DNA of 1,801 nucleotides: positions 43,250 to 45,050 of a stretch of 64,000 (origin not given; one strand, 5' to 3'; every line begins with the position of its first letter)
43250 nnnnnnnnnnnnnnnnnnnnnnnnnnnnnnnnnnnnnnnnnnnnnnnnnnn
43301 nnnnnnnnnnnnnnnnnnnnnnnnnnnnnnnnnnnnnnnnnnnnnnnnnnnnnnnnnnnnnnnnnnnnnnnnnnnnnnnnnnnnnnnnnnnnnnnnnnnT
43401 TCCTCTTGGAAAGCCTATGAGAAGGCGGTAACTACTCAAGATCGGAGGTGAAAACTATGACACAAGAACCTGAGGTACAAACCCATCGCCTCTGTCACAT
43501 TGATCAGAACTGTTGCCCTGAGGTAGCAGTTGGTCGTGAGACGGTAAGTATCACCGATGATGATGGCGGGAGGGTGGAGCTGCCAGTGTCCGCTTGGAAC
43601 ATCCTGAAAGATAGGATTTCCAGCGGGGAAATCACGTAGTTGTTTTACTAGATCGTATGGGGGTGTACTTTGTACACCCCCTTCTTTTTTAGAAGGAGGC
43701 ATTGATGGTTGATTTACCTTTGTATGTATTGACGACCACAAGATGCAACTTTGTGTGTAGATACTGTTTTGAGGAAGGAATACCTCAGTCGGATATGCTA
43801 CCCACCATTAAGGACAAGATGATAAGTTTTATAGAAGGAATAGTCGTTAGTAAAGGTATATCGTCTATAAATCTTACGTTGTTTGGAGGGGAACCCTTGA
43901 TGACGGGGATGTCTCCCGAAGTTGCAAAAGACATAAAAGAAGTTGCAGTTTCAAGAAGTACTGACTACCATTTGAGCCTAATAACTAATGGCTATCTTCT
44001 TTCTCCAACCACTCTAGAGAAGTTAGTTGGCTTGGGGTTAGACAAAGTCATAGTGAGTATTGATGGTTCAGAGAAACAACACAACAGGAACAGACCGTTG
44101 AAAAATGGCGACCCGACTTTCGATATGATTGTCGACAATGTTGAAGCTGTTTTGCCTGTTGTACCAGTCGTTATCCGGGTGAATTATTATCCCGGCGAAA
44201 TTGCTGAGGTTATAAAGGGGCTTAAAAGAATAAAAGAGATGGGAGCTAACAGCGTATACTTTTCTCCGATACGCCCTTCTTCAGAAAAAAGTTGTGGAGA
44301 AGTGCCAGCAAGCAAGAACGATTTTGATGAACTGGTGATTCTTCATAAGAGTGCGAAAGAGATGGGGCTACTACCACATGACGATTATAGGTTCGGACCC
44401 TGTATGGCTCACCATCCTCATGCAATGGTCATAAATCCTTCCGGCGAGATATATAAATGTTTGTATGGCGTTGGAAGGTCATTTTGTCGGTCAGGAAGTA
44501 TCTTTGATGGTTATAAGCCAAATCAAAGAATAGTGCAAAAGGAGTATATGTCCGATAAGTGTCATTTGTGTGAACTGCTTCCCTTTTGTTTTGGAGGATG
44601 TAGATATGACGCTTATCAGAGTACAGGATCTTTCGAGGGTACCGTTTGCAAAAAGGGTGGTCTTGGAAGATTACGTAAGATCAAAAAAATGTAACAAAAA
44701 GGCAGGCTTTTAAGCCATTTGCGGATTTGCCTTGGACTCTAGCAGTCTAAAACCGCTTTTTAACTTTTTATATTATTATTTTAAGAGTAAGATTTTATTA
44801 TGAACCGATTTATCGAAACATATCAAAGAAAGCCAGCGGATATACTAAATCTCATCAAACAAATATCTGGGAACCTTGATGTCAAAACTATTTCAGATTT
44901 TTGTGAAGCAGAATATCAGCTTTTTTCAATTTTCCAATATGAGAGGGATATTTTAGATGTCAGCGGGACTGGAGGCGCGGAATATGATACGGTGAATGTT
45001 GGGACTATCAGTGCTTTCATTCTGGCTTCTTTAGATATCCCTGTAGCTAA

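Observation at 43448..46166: RiPP-like operon: Cys-containing small ORF, intrinsic terminator, radical SAM/SPASM enzyme, divergent TrpD-like protein and small P-loop NTPase, translationally coupled to an ABC-F gene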

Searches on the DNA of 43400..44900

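Call 70: search_rna_families(source=window, start=43400, end=44900, threshold=evalue, max_evalue=5)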
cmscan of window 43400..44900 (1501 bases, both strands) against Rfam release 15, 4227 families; matches with E-value up to 5: 8.
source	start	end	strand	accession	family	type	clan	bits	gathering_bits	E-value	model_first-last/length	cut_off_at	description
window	44095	44216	+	RF00321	snoZ247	Gene; snRNA; snoRNA; CD-box;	-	24.4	38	0.047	1-139/139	no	Small nucleolar RNA Z247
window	43661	43695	+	RF02843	RefA5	Gene; antisense;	-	23.3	91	0.071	1-68/68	no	Enterococcus sRNA A5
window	43650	43719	-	RF02029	sraA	Gene; sRNA;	-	21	56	2.7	1-95/95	no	sraA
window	43600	43636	+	RF03111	Zeta-pan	Gene; sRNA;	-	18.1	56.7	2.9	1-50/50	no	Zeta-pan RNA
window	44724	44806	-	RF01164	SNORD107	Gene; snRNA; snoRNA; CD-box;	-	17.9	50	4.4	1-74/74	no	Small nucleolar RNA SNORD107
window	43657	43876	-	RF02590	Spy1186876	Gene; sRNA;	-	17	208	0.62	1-243/243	no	S. pyogenes small RNA 1186876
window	44395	44438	-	RF01278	SNORD109A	Gene; snRNA; snoRNA; CD-box;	CL00069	17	35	3.3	1-67/67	no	Small nucleolar RNA SNORD109A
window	44146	44204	+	RF01977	HOTAIRM1_3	Gene; lncRNA;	-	13.7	37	2.3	1-59/59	no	HOX antisense intergenic RNA myeloid 1 conserved region 3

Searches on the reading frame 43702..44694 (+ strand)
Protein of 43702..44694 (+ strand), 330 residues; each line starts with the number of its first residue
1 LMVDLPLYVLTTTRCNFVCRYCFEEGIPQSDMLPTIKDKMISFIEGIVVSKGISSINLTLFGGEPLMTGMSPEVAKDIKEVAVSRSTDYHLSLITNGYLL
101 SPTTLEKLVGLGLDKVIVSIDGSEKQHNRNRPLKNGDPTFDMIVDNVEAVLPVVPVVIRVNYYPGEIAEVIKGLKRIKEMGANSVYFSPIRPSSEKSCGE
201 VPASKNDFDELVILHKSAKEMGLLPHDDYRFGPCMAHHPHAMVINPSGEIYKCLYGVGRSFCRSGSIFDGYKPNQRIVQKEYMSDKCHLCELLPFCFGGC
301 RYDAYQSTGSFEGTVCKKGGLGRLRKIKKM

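Call 3: search_protein_families(library=pfam, proteins=[window:43702-44694:+], max_evalue=1)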
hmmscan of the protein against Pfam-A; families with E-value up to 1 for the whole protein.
window:43702-44694:+ (330 aa): 3 families
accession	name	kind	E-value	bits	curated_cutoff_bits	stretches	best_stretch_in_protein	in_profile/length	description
PF04055.27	Radical_SAM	-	1.6e-15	58.1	29.5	1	10-169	2-157/166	Radical SAM superfamily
PF13353.11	Fer4_12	-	3.3e-06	27.9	22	1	10-132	10-125/137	4Fe-4S single cluster domain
PF11871.13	DUF3391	-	0.12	13.4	27.8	1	90-134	25-69/136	Domain of unknown function (DUF3391)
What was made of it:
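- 43705..44694 (+): Radical SAM / SPASM enzyme, 329 aa, with no N-terminal RRE domain. PF04055 at 1.6e-15 (call 3).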

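Call 4: search_protein_families(library=ncbifam, proteins=[window:43702-44694:+], max_evalue=1)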
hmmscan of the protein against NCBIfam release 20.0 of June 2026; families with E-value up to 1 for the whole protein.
window:43702-44694:+ (330 aa): 80 families (the best 25 are shown)
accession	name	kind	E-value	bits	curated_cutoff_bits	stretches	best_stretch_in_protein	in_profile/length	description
TIGR04280.1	geopep_mat_rSAM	hypoth_equivalog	1.7e-48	165.7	400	1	9-318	88-410/428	geopeptide radical SAM maturase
TIGR04463.1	rSAM_vs_C_rich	equivalog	5e-39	134.3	525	1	5-304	82-398/438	TIGR04463 family radical SAM/SPASM RiPP maturase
NF038107.1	rSAM_NF038107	equivalog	1.8e-37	129.2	600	1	8-318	88-418/444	Cys-every-fifth radical SAM/SPASM peptide maturase CefB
NF047865.1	rSAM_PapB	equivalog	2.4e-33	115.8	340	1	8-311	6-327/330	PapB family radical SAM/SPASM ranthipeptide maturase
NF052473.1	rSAM_FlmE_OhkG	exception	3.1e-31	108.6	500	2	7-162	100-261/481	FlmE/OhkG family radical SAM/SPASM peptide maturase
TIGR04334.1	rSAM_Clo7bot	equivalog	6.1e-30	104.2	600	1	6-306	91-411/440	radical SAM/SPASM domain Clo7bot peptide maturase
TIGR04064.1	rSAM_nif11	equivalog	9.6e-24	83.9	518.7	2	7-167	80-241/459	nif11-like peptide radical SAM maturase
TIGR03974.1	rSAM_six_Cys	equivalog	1.6e-20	73.4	425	1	12-313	104-429/451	thioether cross-link-forming SCIFF peptide maturase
TIGR04317.1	W_rSAM_matur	equivalog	6.9e-19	68.2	380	1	7-206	6-200/349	tungsten cofactor oxidoreductase radical SAM maturase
NF041707.1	rSAM_YhhB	equivalog_domain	1.6e-18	66.7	445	2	9-150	6-152/369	cyclophane-forming radical SAM/SPASM peptide maturase YhhB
TIGR04068.1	rSAM_ocin_clost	equivalog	1.6e-17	63.6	500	1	11-150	90-232/462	Cys-rich peptide radical SAM maturase CcpM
TIGR03906.1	quino_hemo_SAM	equivalog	2.4e-17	62.8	453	2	11-197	100-291/467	quinohemoprotein amine dehydrogenase maturation protein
NF041298.1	rSAM_mat_DynA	equivalog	1.4e-16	60.4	450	2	11-150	7-146/356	dynobactin maturation radical SAM/SPASM protein DynA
NF040492.1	not_ScfB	exception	1.6e-16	60.3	855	2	13-151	103-243/450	ScfB-related radical SAM/SPASM orphan maturase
TIGR02666.1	moaA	equivalog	1.9e-16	60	284.05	1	11-161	16-161/336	GTP 3',8-cyclase MoaA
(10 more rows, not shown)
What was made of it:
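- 43705..44694 (+): They align from profile position ~88 onward (call 4).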

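Call 11: find_homologous_proteins(query=window:43705-44694:+, max_evalue=1e-10)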
Query window:43705-44694:+ (329 aa): 440 proteins with E <= 1e-10 among 1669 candidates; the best 120 are listed.
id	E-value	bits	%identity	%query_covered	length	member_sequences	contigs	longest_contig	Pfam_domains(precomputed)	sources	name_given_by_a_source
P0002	1.5e-223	759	100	100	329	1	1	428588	PF04055.28,PF13353.12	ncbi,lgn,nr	ncbi:MAG: radical SAM protein [bacterium]|nr:radical SAM protein [bacterium]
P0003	1.3e-107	378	86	57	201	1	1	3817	-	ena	-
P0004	2.9e-40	156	30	93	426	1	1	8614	PF04055.28,PF13353.12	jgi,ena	-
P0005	8.8e-38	148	30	98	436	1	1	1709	PF04055.28,PF13353.12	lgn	-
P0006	1.2e-37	148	30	92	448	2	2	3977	PF04055.28,PF13353.12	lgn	-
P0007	1.6e-37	147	31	97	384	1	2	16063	PF04055.28,PF13353.12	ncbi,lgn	-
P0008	1.5e-36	144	33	91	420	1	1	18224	PF04055.28,PF13353.12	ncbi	-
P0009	1.6e-36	144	30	94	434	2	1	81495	PF04055.28,PF13353.12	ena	-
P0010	1.0e-35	142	29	91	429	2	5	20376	PF04055.28,PF13353.12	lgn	-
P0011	1.3e-35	141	32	90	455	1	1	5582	PF04055.28,PF13353.12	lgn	-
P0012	1.4e-35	141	31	95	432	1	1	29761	PF04055.28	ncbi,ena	-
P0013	1.5e-35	141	30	94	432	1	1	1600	PF04055.28,PF13353.12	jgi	-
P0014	1.9e-35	141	30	96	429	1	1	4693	PF04055.28,PF13353.12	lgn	-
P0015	3.0e-35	140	31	98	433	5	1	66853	PF04055.28,PF13353.12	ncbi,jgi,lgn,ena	-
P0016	3.4e-35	140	31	96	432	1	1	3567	PF04055.28,PF13353.12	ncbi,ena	-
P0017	6.2e-35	139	32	90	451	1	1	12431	PF04055.28,PF13353.12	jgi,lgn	-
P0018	6.3e-35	139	32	94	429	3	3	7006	PF04055.28,PF13353.12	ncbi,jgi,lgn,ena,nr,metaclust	ncbi:MAG: putative geopeptide radical SAM maturase [Nitrospirae bacterium GWC2_42_7]|nr:MAG: putativ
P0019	6.9e-35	139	31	95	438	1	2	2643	PF04055.28,PF13353.12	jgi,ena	-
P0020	1.1e-34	138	32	95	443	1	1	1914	PF04055.28,PF13353.12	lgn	-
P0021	1.2e-34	138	31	92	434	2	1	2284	PF04055.28,PF13353.12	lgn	-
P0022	1.7e-34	137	33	94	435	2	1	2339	PF04055.28,PF13353.12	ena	-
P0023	2.1e-34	137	29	97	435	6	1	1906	PF04055.28,PF13353.12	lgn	-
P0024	2.2e-34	137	31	95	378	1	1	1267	PF04055.28,PF13353.12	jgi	jgi:uncharacterized protein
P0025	2.6e-34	137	33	80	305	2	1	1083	PF04055.28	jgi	-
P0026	3.4e-34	137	30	96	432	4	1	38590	PF04055.28,PF13353.12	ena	-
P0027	4.3e-34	136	31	89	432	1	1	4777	PF04055.28,PF13353.12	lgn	-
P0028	4.6e-34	136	32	94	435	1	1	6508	PF04055.28,PF13353.12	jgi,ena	-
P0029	7.5e-34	135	30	95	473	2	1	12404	PF04055.28,PF13353.12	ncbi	-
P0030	1.2e-33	135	30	94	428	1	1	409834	PF04055.28,PF13353.12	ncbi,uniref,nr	ncbi:hypothetical protein OR1_00240 [Geobacter sp. OR-1]|uniref:geopeptide radical SAM maturase n=1 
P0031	1.7e-33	134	30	95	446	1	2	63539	PF04055.28,PF13353.12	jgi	jgi:uncharacterized protein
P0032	1.9e-33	134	31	95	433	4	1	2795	PF04055.28,PF13353.12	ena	-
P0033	2.1e-33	134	30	89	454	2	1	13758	PF04055.28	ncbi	-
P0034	2.2e-33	134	31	99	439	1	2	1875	PF04055.28,PF13353.12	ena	-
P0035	2.4e-33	134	29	94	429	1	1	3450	PF04055.28,PF13353.12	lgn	-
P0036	4.9e-33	133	31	99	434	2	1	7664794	PF04055.28,PF13353.12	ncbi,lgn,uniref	ncbi:radical SAM/SPASM domain-containing protein [Paenibacillus sp. FSL M7-0420]|uniref:radical SAM/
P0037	5.2e-33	133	29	97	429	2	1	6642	PF04055.28,PF13353.12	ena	-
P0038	6.5e-33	132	31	90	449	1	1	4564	PF04055.28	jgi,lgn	jgi:uncharacterized protein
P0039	6.5e-33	132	30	98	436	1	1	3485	PF04055.28,PF13353.12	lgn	-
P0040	7.2e-33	132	32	95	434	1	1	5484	PF04055.28,PF13353.12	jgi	-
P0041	7.4e-33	132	29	95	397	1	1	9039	PF04055.28,PF13353.12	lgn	-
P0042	7.9e-33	132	30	96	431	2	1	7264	PF04055.28,PF13353.12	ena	-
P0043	7.9e-33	132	30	96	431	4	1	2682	PF04055.28,PF13353.12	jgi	-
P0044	8.3e-33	132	29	92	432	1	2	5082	PF04055.28,PF13353.12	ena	-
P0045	8.4e-33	132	29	95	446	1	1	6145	PF04055.28,PF13353.12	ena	-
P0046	1.1e-32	132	31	91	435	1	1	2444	PF04055.28,PF13353.12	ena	-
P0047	1.1e-32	132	33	90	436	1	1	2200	PF04055.28,PF13353.12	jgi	jgi:uncharacterized protein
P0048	1.3e-32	131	32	94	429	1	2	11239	PF04055.28,PF13353.12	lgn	-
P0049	1.3e-32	131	29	95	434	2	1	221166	PF04055.28,PF13353.12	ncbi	-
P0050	1.4e-32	131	29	92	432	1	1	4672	PF04055.28,PF13353.12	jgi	-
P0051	1.5e-32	131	30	91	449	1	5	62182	PF04055.28,PF13353.12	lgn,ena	-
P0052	1.8e-32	131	31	94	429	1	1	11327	PF04055.28,PF13353.12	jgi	jgi:uncharacterized protein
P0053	1.9e-32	131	30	94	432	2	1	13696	PF04055.28,PF13353.12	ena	-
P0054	2.2e-32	131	31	92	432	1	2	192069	PF04055.28,PF13353.12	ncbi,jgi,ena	-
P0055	3.1e-32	130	32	98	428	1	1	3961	PF04055.28,PF13353.12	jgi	jgi:uncharacterized protein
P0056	3.3e-32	130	31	90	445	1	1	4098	PF04055.28,PF13353.12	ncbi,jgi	jgi:uncharacterized protein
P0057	3.5e-32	130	31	94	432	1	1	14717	PF04055.28,PF13353.12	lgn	-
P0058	3.8e-32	130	31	96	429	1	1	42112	PF04055.28,PF13353.12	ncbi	-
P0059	4.0e-32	130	29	94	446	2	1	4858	PF04055.28,PF13353.12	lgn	-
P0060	4.4e-32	130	30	90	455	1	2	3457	PF04055.28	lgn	-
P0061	5.2e-32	129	30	95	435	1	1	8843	PF04055.28,PF13353.12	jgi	jgi:uncharacterized protein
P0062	5.9e-32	129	31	92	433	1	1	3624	PF04055.28,PF13353.12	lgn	-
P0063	5.9e-32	129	28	97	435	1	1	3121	PF04055.28,PF13353.12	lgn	-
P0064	6.2e-32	129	31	91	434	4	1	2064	PF04055.28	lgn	-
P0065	8.3e-32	129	29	90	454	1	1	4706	PF04055.28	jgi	-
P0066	1.0e-31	128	32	94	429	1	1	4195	PF04055.28,PF13353.12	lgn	-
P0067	1.0e-31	128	31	91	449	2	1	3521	PF04055.28,PF13353.12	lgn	-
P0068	1.0e-31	128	31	92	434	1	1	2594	PF04055.28,PF13353.12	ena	-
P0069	1.1e-31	128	30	96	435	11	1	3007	PF04055.28,PF13353.12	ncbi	-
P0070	1.1e-31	128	29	96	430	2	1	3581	PF04055.28,PF13353.12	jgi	jgi:uncharacterized protein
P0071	1.2e-31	128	30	88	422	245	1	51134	PF04055.28,PF13353.12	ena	-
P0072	1.4e-31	128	29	89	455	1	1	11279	PF04055.28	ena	-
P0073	1.5e-31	128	31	95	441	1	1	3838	PF04055.28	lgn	-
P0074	2.0e-31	127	30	92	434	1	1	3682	PF04055.28,PF13353.12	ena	-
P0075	2.0e-31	127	28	96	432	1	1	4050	PF04055.28,PF13353.12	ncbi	-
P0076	2.0e-31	127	30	95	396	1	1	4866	PF04055.28,PF13353.12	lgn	-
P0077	2.1e-31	127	29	97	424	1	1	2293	PF04055.28,PF13353.12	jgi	jgi:uncharacterized protein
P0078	2.2e-31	127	30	92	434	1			PF04055.28,PF13353.12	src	-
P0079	2.2e-31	127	30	91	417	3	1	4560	PF04055.28,PF13353.12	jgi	-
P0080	2.5e-31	127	31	94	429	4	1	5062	PF04055.28,PF13353.12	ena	-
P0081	2.7e-31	127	29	96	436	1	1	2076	PF04055.28,PF13353.12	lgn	-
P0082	2.7e-31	127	30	95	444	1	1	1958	PF04055.28,PF13353.12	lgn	-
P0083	2.7e-31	127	32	90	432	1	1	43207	PF04055.28,PF13353.12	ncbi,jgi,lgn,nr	ncbi:MAG: radical SAM protein [Dysgonamonadaceae bacterium]|jgi:uncharacterized protein|nr:radical S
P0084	2.8e-31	127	28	89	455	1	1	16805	PF04055.28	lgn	-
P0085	2.9e-31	127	30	96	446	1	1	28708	PF04055.28,PF13353.12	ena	-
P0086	3.5e-31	127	29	92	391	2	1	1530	PF04055.28,PF13353.12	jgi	jgi:uncharacterized protein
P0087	3.5e-31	127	29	95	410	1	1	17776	PF04055.28,PF13353.12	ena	-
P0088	3.8e-31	127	29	94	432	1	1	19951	PF04055.28,PF13353.12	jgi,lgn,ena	-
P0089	3.9e-31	126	29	94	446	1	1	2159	PF04055.28,PF13353.12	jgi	jgi:uncharacterized protein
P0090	3.9e-31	126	31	94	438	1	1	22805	PF04055.28,PF13353.12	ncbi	-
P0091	3.9e-31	126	31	95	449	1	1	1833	PF04055.28,PF13353.12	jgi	jgi:uncharacterized protein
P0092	4.1e-31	126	30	94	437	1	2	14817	PF04055.28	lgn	-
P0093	4.7e-31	126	30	92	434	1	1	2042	PF04055.28,PF13353.12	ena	-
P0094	5.0e-31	126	29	95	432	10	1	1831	PF04055.28,PF13353.12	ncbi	-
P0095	5.3e-31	126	29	96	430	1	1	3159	PF04055.28,PF13353.12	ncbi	-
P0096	5.6e-31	126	29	92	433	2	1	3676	PF04055.28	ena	-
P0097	6.8e-31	126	28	94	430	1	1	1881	PF04055.28,PF13353.12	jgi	jgi:uncharacterized protein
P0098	7.0e-31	126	29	92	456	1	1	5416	PF04055.28,PF13353.12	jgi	jgi:uncharacterized protein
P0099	7.8e-31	125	28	94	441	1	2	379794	PF04055.28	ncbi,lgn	-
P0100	8.0e-31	125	28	90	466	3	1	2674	PF04055.28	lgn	-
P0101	8.1e-31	125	29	91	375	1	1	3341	PF04055.28,PF13353.12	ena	-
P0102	8.2e-31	125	30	95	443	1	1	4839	PF04055.28,PF13353.12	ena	-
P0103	8.5e-31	125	29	94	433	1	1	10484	PF04055.28,PF13353.12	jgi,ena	-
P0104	9.0e-31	125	29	95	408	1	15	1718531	PF04055.28,PF13353.12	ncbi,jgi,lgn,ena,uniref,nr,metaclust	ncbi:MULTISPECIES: radical SAM/SPASM domain-containing protein [Acidiplasma]|jgi:uncharacterized pro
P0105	9.0e-31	125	31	92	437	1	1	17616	PF04055.28,PF13353.12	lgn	-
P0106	9.1e-31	125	29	95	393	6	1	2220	PF04055.28,PF13353.12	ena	-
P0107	1.3e-30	125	31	89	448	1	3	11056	PF04055.28,PF13353.12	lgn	-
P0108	1.3e-30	125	30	95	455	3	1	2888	PF04055.28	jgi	-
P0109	1.4e-30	125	27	96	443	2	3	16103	PF04055.28,PF13353.12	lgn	-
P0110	1.4e-30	125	27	96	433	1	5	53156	PF04055.28,PF13353.12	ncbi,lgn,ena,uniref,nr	ncbi:MAG: geopeptide radical SAM maturase [Desulfobulbaceae bacterium]|uniref:Geopeptide radical SAM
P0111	1.5e-30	125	29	95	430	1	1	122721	PF04055.28,PF13353.12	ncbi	-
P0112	1.5e-30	125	30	90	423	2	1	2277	PF04055.28,PF13353.12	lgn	-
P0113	1.5e-30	124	30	92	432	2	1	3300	PF04055.28,PF13353.12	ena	-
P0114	1.6e-30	124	29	95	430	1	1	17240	PF04055.28,PF13353.12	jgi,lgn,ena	-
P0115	1.6e-30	124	29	94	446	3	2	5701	PF04055.28,PF13353.12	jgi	jgi:uncharacterized protein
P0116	1.6e-30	124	30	90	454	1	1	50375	PF04055.28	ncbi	ncbi:MAG: radical SAM protein [Candidatus Zixiibacteriota bacterium]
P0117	1.7e-30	124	29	90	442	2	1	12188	PF04055.28,PF13353.12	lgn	-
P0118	1.7e-30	124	29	95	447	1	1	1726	PF04055.28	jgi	jgi:uncharacterized protein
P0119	1.8e-30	124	29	88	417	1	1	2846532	PF04055.28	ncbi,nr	ncbi:MAG: SPASM domain-containing protein [Candidatus Zixiibacteriota bacterium]|nr:MAG: SPASM domai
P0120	1.8e-30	124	30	90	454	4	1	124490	PF04055.28,PF13353.12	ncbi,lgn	-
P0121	2.0e-30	124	31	95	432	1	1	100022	PF04055.28,PF13353.12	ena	-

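Call 12: find_encoding_contigs(protein=P0003, flank=5000)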
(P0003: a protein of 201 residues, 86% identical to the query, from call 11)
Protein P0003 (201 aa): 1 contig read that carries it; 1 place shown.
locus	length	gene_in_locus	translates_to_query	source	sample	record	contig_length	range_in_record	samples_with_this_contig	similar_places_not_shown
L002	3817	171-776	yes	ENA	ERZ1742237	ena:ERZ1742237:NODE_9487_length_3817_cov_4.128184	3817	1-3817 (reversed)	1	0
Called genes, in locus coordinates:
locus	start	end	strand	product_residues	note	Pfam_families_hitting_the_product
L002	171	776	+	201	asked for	-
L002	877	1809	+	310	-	PF00591:Glycos_transf_3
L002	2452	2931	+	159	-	-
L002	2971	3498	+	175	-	PF14213:DUF4325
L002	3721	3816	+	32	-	?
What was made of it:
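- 43705..44694 (+): One close relative only: P0003/L002 at 86% identity (calls 11, 12).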

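Call 42: find_encoding_contigs(protein=P0004, flank=5000, max_places=2)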
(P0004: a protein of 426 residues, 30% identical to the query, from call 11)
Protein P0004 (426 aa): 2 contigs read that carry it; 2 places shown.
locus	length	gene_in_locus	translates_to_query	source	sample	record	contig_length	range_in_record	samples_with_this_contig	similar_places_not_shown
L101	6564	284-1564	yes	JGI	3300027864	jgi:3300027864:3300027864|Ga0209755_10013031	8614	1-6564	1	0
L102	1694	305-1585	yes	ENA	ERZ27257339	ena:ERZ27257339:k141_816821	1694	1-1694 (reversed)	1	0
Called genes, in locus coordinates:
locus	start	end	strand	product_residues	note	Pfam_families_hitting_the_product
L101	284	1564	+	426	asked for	PF04055:Radical_SAM, PF13353:Fer4_12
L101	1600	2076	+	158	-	PF13340:DUF4096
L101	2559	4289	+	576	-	PF00664:ABC_membrane, PF13476:AAA_23 (faint), PF00005:ABC_tran, PF02463:SMC_N, PF13304:AAA_21 (faint), PF13555:AAA_29 (faint), PF09818:ABC_ATPase (weak)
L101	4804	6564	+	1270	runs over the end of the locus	?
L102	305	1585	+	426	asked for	PF04055:Radical_SAM, PF13353:Fer4_12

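Call 43: find_encoding_contigs(protein=P0007, flank=5000, max_places=2)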
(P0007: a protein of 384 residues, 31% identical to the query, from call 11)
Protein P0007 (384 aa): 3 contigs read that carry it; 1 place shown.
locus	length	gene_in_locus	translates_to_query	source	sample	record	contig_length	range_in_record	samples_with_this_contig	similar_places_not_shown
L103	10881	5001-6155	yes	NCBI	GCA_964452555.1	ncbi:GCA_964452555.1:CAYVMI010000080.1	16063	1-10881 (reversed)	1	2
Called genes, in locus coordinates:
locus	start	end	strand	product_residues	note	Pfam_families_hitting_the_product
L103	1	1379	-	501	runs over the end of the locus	PF09984:sCache_4 (weak), PF00672:HAMP, PF07730:HisKA_3, PF02518:HATPase_c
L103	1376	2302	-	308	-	PF04392:ABC_sub_bind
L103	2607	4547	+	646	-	PF07715:Plug, PF00593:TonB_dep_Rec_b-barrel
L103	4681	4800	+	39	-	-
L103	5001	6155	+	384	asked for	PF04055:Radical_SAM, PF13353:Fer4_12 (faint)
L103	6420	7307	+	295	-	PF20240:DUF6597, PF00165:HTH_AraC (faint), PF12833:HTH_18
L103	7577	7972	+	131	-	-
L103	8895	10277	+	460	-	PF03738:GSP_synth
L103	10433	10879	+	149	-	?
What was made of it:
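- Tried and rejected: The nearest 30%-identical rSAM homologues sit in ordinary RiPP-like contexts without the small family (calls 42, 43).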

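Call 63: search_protein_families(library=padloc, proteins=[window:43705-44694:+], max_evalue=0.01)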
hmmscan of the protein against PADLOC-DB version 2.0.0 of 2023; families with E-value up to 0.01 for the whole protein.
window:43705-44694:+ (329 aa): 3 families
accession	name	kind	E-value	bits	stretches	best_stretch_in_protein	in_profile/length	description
PDLC02903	pVip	-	1e-15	55.9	1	10-129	6-110/257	Viperins not associated with kinases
PDLC02904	pVip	-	7.8e-14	49.8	1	11-251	10-227/262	Viperins associated with kinases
PDLC02905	pVip-kinase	-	0.00045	17.6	1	13-127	191-299/474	Viperin-kinase fusion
